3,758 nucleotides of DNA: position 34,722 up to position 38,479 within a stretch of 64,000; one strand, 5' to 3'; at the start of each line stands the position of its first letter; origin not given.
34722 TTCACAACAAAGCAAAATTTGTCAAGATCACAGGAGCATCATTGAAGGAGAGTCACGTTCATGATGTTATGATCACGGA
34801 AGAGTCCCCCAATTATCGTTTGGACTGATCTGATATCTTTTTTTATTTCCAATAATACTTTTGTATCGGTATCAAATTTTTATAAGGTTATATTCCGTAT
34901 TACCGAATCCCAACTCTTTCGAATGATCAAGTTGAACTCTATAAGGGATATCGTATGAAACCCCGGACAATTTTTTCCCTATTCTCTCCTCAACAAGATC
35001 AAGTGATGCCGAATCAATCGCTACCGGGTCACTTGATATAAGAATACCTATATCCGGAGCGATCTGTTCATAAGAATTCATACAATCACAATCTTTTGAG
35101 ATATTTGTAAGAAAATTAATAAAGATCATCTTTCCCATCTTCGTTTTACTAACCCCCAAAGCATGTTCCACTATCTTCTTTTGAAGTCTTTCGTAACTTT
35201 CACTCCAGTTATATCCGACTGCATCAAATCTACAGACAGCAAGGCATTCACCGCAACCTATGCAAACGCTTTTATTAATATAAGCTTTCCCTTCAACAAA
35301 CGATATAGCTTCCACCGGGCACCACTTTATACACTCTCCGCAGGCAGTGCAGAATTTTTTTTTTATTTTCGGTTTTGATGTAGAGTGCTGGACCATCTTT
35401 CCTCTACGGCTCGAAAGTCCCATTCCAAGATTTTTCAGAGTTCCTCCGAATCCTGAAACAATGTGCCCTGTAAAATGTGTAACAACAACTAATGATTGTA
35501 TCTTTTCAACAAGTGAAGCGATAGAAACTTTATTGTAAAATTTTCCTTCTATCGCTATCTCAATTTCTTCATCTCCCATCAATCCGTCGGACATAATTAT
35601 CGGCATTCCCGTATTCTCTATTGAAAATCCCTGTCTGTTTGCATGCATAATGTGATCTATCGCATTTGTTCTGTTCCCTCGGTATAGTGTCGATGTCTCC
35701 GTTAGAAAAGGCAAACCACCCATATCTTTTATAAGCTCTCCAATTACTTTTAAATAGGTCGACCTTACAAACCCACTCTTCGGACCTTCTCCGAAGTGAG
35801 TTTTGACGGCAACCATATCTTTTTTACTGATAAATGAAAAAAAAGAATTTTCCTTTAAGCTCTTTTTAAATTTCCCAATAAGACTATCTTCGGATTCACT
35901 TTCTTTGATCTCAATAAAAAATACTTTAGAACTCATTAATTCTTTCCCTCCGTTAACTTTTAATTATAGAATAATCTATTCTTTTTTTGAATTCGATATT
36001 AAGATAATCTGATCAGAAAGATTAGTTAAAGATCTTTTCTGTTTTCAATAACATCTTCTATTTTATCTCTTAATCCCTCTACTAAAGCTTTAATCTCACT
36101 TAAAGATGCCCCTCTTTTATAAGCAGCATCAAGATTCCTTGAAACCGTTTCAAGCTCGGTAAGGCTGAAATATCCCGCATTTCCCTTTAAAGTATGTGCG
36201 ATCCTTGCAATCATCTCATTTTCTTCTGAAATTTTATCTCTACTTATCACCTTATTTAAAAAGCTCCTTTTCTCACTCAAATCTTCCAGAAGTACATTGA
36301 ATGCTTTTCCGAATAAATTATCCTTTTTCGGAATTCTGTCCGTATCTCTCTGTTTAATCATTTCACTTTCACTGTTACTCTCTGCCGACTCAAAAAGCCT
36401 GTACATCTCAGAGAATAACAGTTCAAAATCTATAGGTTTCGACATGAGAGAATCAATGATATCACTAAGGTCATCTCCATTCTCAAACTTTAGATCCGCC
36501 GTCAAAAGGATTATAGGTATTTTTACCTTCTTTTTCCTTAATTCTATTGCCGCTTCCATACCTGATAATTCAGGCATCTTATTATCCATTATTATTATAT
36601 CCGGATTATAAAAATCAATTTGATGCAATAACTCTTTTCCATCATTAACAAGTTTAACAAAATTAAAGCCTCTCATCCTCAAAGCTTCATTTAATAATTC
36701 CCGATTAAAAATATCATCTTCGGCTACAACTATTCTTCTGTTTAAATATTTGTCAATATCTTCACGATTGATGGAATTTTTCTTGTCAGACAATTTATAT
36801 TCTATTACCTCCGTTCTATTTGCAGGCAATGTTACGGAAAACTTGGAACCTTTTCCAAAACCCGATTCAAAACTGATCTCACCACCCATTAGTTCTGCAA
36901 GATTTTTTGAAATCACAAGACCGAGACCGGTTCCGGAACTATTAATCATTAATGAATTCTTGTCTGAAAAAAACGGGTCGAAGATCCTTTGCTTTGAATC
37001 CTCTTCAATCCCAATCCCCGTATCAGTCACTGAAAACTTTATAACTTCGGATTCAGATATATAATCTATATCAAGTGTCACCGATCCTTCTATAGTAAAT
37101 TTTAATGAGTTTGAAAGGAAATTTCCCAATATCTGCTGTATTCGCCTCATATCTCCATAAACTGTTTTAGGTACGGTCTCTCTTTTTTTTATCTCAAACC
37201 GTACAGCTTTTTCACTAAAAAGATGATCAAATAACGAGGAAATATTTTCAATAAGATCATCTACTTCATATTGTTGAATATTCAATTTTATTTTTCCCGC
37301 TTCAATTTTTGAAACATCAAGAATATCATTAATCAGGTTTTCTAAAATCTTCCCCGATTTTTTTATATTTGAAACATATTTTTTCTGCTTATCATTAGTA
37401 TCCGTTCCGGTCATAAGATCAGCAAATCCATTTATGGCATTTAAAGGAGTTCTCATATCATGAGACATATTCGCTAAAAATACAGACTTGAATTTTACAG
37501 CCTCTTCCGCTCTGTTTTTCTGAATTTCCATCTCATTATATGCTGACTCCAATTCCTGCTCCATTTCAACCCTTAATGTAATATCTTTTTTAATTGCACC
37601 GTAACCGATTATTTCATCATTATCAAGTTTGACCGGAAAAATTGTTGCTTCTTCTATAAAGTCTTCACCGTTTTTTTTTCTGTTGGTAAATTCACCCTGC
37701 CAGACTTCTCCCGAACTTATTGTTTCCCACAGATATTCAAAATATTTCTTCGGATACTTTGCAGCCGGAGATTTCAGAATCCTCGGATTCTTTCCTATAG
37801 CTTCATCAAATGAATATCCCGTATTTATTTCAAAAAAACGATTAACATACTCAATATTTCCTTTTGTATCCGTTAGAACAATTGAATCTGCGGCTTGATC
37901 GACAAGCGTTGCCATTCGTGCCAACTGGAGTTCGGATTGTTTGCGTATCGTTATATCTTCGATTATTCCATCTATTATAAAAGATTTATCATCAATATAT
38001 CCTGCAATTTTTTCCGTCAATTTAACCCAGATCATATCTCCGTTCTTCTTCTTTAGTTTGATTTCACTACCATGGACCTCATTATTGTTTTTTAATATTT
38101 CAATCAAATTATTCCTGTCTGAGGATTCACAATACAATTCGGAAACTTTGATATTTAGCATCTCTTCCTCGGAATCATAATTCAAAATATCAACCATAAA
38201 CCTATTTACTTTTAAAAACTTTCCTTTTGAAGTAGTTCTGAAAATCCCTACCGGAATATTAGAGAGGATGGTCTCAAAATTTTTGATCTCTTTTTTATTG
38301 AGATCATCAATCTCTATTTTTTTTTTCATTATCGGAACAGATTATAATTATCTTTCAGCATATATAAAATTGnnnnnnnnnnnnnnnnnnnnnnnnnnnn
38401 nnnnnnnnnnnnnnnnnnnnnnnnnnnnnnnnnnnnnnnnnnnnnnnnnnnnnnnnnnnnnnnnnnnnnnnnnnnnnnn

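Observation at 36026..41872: Mgl-like polarity/signalling island without a GTPase: two Roadblock/LC7 proteins, ParA/MinD ATPase, REC-DUF4388 regulator, di-iron sensor candidate and PAS-HK-REC-HPt kinase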

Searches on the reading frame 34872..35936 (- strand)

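Call 3: search_protein_families(library=pfam, proteins=[window:34872-35936:-], max_evalue=0.01)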
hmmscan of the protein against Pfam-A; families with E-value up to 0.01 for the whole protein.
window:34872-35936:- (354 aa): 16 families
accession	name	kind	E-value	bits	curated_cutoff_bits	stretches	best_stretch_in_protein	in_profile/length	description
PF04015.17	DUF362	-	4e-35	122.1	24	1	42-313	1-200/200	Domain of unknown function (DUF362)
PF00037.32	Fer4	-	5.3e-09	36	21.1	2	219-239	2-22/24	4Fe-4S binding domain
PF12838.12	Fer4_7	-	1.7e-08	35.2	27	1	196-239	2-52/52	4Fe-4S dicluster domain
PF13237.11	Fer4_10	-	4e-08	33.5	25.5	1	189-235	2-52/53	4Fe-4S dicluster domain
PF14697.11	Fer4_21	-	1.7e-07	31.7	35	2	218-241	1-27/59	4Fe-4S dicluster domain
PF12837.12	Fer4_6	-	1.8e-07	31.2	25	1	218-239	2-23/24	4Fe-4S binding domain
PF12797.12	Fer4_2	-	4.6e-07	29.8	24.5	2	217-235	2-20/22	4Fe-4S binding domain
PF13187.11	Fer4_9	-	5.8e-07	29.9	27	1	196-237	2-49/52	4Fe-4S dicluster domain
PF25160.1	LdpA_Fe-S-bd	-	1e-05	25.6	27.6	1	202-240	9-43/49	LdpA Fe-S cluster-binding domain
PF13484.11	Fer4_16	-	3.7e-05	24.8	30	0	196-214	2-20/66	4Fe-4S double cluster binding domain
PF17179.9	Fer4_22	-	7e-05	24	27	0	181-209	66-94/95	4Fe-4S dicluster domain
PF12798.12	Fer4_3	-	0.00012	23.1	27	0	196-210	1-15/15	4Fe-4S binding domain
PF13183.11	Fer4_8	-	0.00035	21.5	27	0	224-254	4-35/68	4Fe-4S dicluster domain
PF13534.11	Fer4_17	-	0.00074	20.5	22.2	0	225-244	2-20/61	4Fe-4S dicluster domain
PF12800.12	Fer4_4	-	0.0016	19.1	24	0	223-237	2-16/17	4Fe-4S binding domain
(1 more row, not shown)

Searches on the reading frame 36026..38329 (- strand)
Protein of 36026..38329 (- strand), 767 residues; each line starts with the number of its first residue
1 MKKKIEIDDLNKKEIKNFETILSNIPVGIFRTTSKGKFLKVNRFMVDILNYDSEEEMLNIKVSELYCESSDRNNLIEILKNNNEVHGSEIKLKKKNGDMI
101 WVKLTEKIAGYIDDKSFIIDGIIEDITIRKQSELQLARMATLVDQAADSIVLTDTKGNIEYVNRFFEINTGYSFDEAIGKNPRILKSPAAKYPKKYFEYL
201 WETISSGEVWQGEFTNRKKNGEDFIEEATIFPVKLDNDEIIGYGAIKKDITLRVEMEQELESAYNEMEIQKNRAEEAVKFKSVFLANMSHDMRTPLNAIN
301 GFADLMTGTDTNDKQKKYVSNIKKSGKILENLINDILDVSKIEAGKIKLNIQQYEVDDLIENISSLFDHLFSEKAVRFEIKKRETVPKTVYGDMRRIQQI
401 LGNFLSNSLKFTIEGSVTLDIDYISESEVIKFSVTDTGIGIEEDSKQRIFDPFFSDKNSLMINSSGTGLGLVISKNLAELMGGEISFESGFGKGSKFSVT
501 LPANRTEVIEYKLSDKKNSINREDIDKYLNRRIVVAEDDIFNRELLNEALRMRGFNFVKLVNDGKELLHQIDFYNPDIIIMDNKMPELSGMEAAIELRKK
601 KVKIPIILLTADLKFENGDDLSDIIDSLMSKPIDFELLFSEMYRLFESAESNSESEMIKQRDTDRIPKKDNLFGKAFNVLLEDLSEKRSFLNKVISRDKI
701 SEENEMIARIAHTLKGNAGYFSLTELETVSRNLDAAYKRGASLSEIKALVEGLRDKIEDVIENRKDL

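Call 3: search_protein_families(library=pfam, proteins=[window:36026-38329:-], max_evalue=0.01)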
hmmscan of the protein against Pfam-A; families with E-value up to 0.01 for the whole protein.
window:36026-38329:- (767 aa): 9 families
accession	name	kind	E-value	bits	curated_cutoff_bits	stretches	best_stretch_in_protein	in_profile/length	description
PF02518.31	HATPase_c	-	1.4e-26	93.5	26.4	1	392-504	1-110/111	Histidine kinase-, DNA gyrase B-, and HSP90-like ATPase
PF13426.13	PAS_9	-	1.5e-24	86.7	27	2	148-251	2-102/103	PAS domain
PF00512.31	HisKA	-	1.9e-21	76.3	26.9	1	281-345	2-66/66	His Kinase A (phospho-acceptor) domain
PF00989.32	PAS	-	1.4e-19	70.6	22.6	2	17-114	2-101/113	PAS fold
PF00072.30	Response_reg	-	2.2e-17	63.6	30.2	1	533-639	1-107/111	Response regulator receiver domain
PF13188.13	PAS_8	-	1.8e-10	40.8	21.8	2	18-59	3-44/65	PAS domain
PF08447.18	PAS_3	-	1e-09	39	25.6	1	161-241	3-83/89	PAS fold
PF01627.28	Hpt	-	3.2e-07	30.9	24.6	1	679-761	5-82/84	Hpt domain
PF08448.16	PAS_4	-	6.6e-06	26.8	23.1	1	143-254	1-109/110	PAS fold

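Call 4: search_protein_families(library=ncbifam, proteins=[window:36026-38329:-], max_evalue=0.01)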
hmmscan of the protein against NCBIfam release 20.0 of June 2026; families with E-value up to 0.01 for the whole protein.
window:36026-38329:- (767 aa): 153 families (the best 25 are shown)
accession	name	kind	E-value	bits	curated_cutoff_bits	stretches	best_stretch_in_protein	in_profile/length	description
TIGR02956.1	TMAO_torS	equivalog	1.1e-85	288.5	676.5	1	256-660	439-834/967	TMAO reductase system sensor histidine kinase/response regulator TorS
NF008318.0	PRK11107.1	equivalog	1.7e-82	277.9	890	2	252-510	265-525/920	two-component sensor histidine kinase BarA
NF041947.1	LuxQ_Vibrio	equivalog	1.1e-76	258.4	1200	1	248-634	446-827/843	quorum-sensing autoinducer 2 sensor kinase/phosphatase LuxQ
NF038297.2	hybrid_HK_HrmK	equivalog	3.4e-74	250.6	725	1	254-639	208-601/607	hybrid histidine kinase/response regulator HrmK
NF008302.0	PRK11091.1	equivalog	1.3e-73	248.4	838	1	71-763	83-768/779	aerobic respiration two-component sensor histidine kinase ArcB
NF045901.1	HisKinLetSLeg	equivalog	1.2e-71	241.9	1650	2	260-507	272-522/906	two-component system sensor histidine kinase LetS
NF011874.0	PRK15347.1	equivalog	2.2e-68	231.2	852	2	256-507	373-618/921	two component system sensor kinase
NF008099.0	PRK10841.1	equivalog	1.4e-67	228.3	920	2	249-515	445-702/949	two-component system sensor histidine kinase RcsC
NF046044.1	PnpS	equivalog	1.6e-57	195.3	400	1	130-502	48-390/390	two-component system histidine kinase PnpS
NF047874.1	MASE3_PAS_HK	subfamily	5.4e-57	194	560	2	139-524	267-646/655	MASE3 domain-containing sensor histidine kinase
NF041832.1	near_NosP_CTERM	subfamily_domain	2.2e-56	191.5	400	1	275-634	1-358/370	NahK/ErcS family hybrid sensor histidine kinase/response regulator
NF008543.0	PRK11466.1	equivalog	1.1e-54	185.6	982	1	266-735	429-883/914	TMAO reductase system sensor histidine kinase/response regulator TorS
NF007420.1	PRK09959.1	equivalog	8.9e-54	182.5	1995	1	264-759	695-1184/1197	acid-sensing system histidine kinase EvgS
NF008468.0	PRK11360.1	equivalog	1.5e-49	168.9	646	2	141-507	272-612/616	two-component system sensor histidine kinase AtoS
TIGR02966.1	phoR_proteo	equivalog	5.4e-44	150.6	334.2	1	279-501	112-333/333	phosphate regulon sensor histidine kinase PhoR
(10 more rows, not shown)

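Call 76: search_protein_families(library=padloc, proteins=[window:36026-38329:-], max_evalue=0.001)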
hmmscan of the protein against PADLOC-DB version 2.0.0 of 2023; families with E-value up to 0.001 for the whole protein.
window:36026-38329:- (767 aa): 2 families
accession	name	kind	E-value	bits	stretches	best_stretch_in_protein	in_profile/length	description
PDLC04647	PDC-M43B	-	2.7e-13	47.7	1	341-490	175-320/347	-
PDLC04650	PDC-M43B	-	4.1e-08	30.9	1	342-492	175-323/344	-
